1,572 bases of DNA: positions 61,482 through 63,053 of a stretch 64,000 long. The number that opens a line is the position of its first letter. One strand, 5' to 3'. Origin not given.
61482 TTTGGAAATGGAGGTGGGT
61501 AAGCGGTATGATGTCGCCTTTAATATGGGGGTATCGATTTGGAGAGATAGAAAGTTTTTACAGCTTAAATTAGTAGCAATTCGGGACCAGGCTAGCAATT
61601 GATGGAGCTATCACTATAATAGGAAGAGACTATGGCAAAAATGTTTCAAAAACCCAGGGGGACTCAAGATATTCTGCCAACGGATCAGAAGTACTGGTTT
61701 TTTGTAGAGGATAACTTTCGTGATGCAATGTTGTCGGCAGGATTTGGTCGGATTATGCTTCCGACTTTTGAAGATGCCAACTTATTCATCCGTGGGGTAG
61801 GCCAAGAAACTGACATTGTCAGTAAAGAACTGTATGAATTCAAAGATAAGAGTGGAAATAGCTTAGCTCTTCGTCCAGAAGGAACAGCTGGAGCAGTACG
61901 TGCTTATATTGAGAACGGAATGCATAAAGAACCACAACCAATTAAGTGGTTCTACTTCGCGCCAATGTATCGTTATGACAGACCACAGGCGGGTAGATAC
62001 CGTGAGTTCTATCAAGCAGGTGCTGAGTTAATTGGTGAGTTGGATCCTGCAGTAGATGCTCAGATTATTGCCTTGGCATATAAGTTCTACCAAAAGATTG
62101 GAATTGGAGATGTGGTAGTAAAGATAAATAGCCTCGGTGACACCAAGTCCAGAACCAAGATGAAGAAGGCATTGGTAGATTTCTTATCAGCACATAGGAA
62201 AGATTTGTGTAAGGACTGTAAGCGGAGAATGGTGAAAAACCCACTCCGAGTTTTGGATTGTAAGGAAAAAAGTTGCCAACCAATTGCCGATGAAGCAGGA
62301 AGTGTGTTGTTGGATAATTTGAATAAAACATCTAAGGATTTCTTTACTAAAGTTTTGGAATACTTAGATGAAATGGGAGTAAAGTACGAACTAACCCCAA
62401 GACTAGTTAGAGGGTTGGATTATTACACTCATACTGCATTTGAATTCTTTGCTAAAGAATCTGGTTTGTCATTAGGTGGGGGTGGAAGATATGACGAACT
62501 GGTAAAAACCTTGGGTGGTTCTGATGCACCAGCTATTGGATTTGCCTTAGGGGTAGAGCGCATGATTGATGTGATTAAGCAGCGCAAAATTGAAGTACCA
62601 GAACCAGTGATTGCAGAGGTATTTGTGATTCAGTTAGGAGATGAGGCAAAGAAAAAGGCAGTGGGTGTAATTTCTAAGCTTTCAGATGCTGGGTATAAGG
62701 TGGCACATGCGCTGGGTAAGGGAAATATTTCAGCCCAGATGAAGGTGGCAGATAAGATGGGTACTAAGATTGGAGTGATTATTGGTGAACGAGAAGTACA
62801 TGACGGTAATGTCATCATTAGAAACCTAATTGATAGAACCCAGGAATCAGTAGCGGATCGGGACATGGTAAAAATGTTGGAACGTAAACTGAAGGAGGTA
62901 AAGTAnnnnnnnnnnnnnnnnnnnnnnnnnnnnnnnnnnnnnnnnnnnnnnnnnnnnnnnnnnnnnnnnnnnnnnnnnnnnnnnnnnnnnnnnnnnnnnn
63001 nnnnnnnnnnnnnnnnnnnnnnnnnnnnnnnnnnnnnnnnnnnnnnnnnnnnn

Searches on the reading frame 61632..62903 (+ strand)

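Call 78: search_protein_families(library=pfam, proteins=[window:61632-62903:+], max_evalue=1e-8)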
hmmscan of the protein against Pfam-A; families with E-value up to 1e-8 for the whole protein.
window:61632-62903:+ (424 aa): 3 families
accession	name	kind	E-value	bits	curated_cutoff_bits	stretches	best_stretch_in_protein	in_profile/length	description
PF13393.11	tRNA-synt_His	-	5.7e-47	160.9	25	1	10-310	1-307/308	Histidyl-tRNA synthetase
PF00587.30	tRNA-synt_2b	-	3.6e-15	56.9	29.3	1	68-315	1-175/179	tRNA synthetase class II core domain (G, H, P, S and T)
PF03129.25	HGTP_anticodon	-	1.2e-12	48.2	21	1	329-418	1-93/94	Anticodon binding domain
